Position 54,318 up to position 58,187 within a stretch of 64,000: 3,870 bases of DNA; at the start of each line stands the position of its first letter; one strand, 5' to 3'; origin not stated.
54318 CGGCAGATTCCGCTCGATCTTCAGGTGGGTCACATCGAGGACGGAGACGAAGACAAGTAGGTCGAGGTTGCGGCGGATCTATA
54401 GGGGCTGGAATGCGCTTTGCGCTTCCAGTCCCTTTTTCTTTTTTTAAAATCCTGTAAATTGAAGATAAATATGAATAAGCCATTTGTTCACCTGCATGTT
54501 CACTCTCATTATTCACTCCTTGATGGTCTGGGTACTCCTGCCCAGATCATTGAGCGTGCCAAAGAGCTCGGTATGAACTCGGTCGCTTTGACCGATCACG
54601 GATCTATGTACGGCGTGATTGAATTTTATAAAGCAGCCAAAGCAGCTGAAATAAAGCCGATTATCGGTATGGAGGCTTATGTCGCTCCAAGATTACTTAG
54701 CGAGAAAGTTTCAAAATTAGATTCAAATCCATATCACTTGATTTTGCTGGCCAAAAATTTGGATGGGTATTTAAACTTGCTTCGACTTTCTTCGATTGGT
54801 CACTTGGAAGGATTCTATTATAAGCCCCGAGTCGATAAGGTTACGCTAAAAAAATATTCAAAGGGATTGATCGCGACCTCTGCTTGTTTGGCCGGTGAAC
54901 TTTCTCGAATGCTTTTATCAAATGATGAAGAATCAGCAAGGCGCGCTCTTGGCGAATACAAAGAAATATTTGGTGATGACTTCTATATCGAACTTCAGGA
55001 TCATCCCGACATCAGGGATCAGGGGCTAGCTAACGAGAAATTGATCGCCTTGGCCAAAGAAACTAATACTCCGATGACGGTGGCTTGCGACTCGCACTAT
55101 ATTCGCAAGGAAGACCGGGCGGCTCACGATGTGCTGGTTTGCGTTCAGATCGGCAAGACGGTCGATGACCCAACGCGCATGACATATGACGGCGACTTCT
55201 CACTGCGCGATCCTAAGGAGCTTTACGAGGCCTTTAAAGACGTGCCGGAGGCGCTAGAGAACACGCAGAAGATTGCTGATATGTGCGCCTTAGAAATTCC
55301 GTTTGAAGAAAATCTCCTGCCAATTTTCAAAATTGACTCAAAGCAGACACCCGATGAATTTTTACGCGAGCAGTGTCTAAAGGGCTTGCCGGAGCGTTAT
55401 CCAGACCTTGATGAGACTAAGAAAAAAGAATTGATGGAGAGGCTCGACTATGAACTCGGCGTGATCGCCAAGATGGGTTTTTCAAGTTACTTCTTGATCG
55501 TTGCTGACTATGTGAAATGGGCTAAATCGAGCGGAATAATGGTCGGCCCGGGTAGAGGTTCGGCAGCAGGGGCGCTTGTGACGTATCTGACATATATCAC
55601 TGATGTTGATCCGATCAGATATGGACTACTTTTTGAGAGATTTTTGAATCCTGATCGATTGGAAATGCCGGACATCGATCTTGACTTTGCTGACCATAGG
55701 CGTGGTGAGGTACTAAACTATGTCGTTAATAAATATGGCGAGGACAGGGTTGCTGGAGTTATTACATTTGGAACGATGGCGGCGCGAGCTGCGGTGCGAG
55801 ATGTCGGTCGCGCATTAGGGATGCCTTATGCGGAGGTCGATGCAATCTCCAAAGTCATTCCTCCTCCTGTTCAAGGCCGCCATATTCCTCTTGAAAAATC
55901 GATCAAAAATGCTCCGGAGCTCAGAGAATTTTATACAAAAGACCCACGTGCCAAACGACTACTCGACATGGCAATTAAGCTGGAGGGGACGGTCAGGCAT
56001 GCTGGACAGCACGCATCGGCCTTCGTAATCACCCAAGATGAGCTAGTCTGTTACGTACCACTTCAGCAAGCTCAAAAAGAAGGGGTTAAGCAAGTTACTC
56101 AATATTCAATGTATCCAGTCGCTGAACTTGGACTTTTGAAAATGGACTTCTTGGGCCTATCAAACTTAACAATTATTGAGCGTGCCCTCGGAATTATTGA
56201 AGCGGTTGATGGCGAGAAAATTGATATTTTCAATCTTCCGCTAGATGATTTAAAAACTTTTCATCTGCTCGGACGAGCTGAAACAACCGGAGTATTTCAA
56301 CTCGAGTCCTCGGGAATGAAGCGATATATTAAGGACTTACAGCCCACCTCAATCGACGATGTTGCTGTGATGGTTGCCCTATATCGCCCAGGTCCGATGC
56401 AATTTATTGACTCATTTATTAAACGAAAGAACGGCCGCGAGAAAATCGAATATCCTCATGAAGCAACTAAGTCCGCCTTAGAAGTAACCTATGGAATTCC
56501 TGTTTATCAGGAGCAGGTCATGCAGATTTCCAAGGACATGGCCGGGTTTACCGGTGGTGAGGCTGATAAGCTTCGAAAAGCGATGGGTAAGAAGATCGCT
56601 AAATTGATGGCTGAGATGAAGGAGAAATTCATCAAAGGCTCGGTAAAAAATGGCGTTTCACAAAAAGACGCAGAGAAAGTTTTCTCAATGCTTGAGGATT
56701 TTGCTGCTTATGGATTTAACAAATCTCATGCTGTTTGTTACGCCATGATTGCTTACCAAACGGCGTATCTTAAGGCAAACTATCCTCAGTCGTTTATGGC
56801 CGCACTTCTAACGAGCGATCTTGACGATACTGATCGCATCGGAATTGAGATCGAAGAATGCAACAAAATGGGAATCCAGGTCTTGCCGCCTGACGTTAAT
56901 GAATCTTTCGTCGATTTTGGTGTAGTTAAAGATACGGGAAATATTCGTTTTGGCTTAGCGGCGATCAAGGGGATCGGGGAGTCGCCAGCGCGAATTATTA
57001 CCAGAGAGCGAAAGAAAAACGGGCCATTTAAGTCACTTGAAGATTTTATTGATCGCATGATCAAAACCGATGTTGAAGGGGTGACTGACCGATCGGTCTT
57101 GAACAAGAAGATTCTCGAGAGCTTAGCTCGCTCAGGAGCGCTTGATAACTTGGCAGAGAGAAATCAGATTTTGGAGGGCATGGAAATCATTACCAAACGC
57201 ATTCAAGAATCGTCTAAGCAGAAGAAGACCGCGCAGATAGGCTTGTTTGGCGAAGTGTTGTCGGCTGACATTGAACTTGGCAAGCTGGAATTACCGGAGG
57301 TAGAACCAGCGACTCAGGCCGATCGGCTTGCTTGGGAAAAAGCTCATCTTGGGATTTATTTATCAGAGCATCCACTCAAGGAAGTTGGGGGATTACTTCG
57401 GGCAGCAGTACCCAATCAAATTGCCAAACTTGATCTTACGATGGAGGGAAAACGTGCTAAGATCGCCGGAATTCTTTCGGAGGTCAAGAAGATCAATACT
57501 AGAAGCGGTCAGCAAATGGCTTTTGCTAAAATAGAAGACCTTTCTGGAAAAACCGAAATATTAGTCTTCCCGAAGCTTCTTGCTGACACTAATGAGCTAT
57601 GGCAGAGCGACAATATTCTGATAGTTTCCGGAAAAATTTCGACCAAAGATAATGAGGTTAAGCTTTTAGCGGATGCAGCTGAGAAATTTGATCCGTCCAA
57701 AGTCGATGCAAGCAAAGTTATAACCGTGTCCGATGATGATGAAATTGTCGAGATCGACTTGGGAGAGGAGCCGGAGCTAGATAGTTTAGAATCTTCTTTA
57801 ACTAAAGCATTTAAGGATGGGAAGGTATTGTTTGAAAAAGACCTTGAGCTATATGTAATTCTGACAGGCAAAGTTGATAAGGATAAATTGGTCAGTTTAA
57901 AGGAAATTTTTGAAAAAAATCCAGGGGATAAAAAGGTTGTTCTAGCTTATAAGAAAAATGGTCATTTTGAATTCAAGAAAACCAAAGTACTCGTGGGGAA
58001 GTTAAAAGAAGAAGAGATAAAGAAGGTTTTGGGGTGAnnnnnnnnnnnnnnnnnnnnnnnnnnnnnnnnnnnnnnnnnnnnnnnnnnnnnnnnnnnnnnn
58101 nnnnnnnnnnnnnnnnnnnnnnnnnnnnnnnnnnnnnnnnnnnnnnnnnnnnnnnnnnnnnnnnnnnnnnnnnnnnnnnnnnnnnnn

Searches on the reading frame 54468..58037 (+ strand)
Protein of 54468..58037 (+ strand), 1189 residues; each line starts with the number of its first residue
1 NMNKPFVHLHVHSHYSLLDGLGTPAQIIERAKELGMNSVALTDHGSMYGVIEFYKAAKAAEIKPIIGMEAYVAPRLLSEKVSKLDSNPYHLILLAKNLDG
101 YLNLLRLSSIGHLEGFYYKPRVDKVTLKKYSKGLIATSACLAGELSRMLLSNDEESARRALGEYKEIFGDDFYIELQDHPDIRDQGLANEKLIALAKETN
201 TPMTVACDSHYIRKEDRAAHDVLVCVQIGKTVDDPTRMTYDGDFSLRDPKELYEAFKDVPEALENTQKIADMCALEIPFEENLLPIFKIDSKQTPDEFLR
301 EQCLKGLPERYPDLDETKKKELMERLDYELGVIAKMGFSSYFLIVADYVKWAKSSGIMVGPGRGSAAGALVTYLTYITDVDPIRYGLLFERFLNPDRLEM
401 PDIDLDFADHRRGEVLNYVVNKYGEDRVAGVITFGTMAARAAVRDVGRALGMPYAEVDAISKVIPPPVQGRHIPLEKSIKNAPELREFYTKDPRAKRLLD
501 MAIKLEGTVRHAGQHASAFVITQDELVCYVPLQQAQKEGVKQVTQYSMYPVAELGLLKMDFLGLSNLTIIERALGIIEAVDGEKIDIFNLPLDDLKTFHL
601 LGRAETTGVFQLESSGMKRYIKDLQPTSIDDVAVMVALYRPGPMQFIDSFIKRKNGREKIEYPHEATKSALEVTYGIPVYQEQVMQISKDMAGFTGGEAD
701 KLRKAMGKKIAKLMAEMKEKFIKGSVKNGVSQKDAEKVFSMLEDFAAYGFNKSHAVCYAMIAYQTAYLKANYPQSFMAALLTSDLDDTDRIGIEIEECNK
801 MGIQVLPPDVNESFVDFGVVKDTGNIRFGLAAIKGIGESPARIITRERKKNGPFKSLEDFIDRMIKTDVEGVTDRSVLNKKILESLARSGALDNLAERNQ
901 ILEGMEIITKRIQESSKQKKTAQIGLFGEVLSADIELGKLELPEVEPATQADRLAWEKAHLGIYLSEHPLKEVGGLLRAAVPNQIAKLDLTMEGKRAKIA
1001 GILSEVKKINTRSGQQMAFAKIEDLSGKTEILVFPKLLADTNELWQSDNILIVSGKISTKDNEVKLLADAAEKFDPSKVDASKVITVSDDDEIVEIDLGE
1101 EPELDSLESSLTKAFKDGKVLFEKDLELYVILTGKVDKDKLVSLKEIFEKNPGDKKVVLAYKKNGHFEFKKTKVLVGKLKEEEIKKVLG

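Call 90: list_cluster_members(proteins=[window:54468-58037:+, window:60402-61250:-])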
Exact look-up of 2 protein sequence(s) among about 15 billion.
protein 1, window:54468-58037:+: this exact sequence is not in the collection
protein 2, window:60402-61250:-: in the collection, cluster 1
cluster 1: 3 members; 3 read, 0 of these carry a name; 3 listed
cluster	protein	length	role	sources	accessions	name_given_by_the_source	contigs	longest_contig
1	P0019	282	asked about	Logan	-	-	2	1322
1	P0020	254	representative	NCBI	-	-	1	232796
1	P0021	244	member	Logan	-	-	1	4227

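Call 91: find_encoding_contigs(protein=P0021, flank=4500, max_places=5)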
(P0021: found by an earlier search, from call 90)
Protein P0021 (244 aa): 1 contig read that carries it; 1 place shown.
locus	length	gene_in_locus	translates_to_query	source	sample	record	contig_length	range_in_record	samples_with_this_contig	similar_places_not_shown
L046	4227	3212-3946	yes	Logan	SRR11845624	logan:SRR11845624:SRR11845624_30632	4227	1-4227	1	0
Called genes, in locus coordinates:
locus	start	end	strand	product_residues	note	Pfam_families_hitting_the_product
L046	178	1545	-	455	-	PF00772:DnaB, PF13481:AAA_25, PF03796:DnaB_C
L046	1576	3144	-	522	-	PF05496:RuvB_N (faint), PF13177:DNA_pol3_delta2, PF13191:AAA_16 (faint), PF13401:AAA_22 (weak), PF07728:AAA_5, PF13173:AAA_14 (weak), PF00004:AAA, PF22608:DNAX_ATPase_lid (weak), +1 more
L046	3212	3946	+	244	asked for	PF00216:Bac_DNA_binding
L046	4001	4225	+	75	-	?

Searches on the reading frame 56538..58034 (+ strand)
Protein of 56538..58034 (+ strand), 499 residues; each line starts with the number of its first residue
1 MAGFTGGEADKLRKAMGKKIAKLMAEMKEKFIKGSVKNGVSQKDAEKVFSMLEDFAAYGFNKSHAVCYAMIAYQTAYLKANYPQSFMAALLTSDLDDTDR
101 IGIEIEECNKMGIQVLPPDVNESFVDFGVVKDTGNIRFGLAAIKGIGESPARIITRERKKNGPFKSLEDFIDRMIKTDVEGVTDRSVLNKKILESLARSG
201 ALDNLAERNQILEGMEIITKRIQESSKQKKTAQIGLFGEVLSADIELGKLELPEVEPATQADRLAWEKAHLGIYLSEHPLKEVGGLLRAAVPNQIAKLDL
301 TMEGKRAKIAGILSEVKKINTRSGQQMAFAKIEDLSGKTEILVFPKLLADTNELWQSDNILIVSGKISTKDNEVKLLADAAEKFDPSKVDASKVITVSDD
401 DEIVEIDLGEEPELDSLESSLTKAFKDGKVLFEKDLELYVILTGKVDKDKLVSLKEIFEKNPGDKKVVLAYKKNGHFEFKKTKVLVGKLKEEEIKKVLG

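Call 15: find_related_loci(query=window:56538-58034:+, collection=genome_contigs, flank=6000)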
Query window:56538-58034:+ (499 aa) in genome_contigs; peptide patterns used: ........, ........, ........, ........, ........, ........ (x = any residue, [..] = any of these).
57 stretches matched a pattern; 13 encode a relative of the query (tblastn E <= 1e-3); 13 distinct loci.
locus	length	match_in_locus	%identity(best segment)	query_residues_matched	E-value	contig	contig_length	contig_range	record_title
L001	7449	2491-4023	81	1-498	0e+0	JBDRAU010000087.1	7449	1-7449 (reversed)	MAG: bacterium isolate MEGAHIT-group-1.1015 k141_13179206, whole genome shotgun sequence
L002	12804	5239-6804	65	1-499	0e+0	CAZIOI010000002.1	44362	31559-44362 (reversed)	MAG TPA_asm: uncultured Candidatus Saccharibacteria bacterium isolate SRP192927_co3_90 genome assembly, contig: NODE_145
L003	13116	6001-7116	53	1-385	1e-125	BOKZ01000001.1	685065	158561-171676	Patescibacteria group bacterium BroJett034 DNA, sequence1, whole genome shotgun sequence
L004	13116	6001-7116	52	1-385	2e-124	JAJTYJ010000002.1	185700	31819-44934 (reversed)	MAG: bacterium isolate DTUPAT3 2-Genome8, whole genome shotgun sequence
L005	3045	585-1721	50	1-390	1e-126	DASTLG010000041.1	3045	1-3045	MAG TPA_asm: Patescibacteria group bacterium isolate SMAG_U2644 k141_436977, whole genome shotgun sequence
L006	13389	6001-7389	44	1-486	6e-120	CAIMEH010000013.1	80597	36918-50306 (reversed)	uncultured Candidatus Berkelbacteria bacterium isolate AlinenLipids_bin-6077 genome assembly, contig: bin-6077:13/34, wh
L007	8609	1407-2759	46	1-469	1e-119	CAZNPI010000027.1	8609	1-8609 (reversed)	MAG TPA_asm: uncultured Gammaproteobacteria bacterium isolate SRP278252_co1_70 genome assembly, contig: NODE_15310_lengt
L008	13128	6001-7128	51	1-378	8e-117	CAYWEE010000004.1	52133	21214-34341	MAG TPA_asm: uncultured Gammaproteobacteria bacterium isolate SRP278252_co2_287 genome assembly, contig: NODE_1064_lengt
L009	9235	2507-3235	60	1-253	2e-88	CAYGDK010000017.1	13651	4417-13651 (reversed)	MAG TPA_asm: uncultured Candidatus Saccharibacteria bacterium isolate ERP113451_co1_246 genome assembly, contig: NODE_53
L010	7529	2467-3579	37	1-378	2e-78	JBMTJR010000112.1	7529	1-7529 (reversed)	MAG: Kiritimatiellia bacterium isolate CJ_V5_S11_50percent_par_metabat.55 NODE_5574_length_7529_cov_4.582687, whole geno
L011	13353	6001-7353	45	1-469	7e-119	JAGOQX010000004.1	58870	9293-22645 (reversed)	Patescibacteria group bacterium isolate Gw_Eff_bin_226 Gw_Eff_763_length_58870_cov_6.771530, whole genome shotgun sequen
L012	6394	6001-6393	75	1-131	1e-61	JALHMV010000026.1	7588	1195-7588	MAG: Patescibacteria group bacterium isolate Bin_44_4_sub c_000000033009, whole genome shotgun sequence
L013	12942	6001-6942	37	1-314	8e-54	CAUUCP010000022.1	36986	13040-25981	MAG TPA_asm: uncultured Bacteroidia bacterium isolate ERR10228863_bin.94_MetaWRAP_v1.3_MAG genome assembly, contig: ERZ2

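Call 23: find_related_loci(query=window:56538-58034:+, collection=metagenome_contigs, flank=4000)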
Query window:56538-58034:+ (499 aa) in metagenome_contigs; peptide patterns used: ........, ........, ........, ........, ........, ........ (x = any residue, [..] = any of these).
108 stretches matched a pattern; 19 encode a relative of the query (tblastn E <= 1e-3); 19 distinct loci.
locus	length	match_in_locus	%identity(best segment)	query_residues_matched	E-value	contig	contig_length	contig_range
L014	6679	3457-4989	81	1-498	0e+0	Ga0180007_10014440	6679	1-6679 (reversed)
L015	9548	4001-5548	82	1-499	0e+0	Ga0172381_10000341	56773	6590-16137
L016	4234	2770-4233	82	1-485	0e+0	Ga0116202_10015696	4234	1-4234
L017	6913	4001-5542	79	1-498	0e+0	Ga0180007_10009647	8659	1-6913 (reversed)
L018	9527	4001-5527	67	1-487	0e+0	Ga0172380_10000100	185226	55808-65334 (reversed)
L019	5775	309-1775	67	1-486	0e+0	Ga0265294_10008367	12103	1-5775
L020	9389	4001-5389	45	1-491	4e-127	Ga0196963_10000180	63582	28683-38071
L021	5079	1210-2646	41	1-499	6e-120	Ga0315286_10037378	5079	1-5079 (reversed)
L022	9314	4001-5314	43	1-469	3e-113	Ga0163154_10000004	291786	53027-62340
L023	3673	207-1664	40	1-472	7e-106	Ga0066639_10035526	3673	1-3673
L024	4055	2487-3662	37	1-384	2e-79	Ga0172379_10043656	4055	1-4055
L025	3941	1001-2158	38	1-401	1e-76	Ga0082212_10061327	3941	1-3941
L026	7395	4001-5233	35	1-433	9e-69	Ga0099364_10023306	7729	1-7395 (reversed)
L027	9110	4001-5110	37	1-344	8e-63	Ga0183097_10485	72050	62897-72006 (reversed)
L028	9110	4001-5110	37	1-344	8e-63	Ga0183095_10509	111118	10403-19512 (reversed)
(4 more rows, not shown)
